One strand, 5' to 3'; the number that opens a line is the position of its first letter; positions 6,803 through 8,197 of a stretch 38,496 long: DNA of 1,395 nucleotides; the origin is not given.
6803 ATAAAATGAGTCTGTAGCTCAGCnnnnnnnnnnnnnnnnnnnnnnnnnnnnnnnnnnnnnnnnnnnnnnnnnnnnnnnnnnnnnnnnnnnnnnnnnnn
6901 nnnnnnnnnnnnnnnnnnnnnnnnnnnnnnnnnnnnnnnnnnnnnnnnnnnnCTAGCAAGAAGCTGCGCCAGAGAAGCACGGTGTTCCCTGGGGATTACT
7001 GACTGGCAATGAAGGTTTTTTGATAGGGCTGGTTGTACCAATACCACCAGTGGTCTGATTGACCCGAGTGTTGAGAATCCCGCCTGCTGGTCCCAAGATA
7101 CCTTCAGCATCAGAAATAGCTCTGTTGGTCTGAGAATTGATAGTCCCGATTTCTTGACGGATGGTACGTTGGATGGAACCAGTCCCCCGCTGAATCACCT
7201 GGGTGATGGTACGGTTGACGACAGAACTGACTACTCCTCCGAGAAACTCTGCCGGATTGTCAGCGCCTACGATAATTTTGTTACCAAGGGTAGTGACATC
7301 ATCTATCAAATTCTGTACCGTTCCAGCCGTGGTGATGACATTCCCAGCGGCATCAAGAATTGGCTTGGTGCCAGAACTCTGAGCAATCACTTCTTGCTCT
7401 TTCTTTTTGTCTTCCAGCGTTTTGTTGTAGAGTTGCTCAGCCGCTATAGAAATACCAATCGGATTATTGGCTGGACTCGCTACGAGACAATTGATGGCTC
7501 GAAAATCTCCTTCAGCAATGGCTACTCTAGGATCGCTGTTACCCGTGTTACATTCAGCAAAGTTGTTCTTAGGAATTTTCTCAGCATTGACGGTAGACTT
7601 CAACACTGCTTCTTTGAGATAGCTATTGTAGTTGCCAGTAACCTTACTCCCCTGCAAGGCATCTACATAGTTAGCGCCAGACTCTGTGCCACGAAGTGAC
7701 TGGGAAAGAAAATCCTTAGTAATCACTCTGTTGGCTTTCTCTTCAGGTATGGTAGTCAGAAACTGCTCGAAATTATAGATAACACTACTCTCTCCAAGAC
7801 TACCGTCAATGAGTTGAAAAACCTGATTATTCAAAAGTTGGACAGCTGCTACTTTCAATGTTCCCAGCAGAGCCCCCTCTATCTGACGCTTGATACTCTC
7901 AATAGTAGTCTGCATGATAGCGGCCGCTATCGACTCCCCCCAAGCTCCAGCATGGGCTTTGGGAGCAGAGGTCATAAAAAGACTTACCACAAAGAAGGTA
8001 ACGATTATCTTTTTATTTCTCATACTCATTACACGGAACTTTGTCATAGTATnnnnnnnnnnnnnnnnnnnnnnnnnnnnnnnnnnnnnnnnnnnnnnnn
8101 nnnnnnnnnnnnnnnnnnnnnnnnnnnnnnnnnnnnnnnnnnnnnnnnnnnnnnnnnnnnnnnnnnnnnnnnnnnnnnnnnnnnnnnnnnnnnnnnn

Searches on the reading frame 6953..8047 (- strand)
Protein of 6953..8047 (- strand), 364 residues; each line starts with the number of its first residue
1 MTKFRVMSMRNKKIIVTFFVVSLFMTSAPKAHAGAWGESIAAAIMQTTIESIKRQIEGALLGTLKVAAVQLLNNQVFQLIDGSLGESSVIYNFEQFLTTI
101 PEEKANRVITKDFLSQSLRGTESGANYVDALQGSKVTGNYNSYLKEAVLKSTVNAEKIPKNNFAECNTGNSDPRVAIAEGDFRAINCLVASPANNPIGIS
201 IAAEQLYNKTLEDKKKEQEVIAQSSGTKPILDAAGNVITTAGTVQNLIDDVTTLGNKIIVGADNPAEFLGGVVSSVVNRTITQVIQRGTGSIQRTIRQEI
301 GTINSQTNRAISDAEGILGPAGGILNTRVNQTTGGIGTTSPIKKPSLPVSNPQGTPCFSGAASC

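Call 7: search_protein_families(library=pfam, proteins=[window:6953-8047:-], max_evalue=0.01)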
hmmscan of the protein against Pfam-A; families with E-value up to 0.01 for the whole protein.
window:6953-8047:- (364 aa): 1 family
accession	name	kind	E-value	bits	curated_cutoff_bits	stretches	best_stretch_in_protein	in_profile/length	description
PF08218.17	Citrate_ly_lig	-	0.0026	17.9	20.9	1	126-191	111-176/182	Citrate lyase ligase C-terminal domain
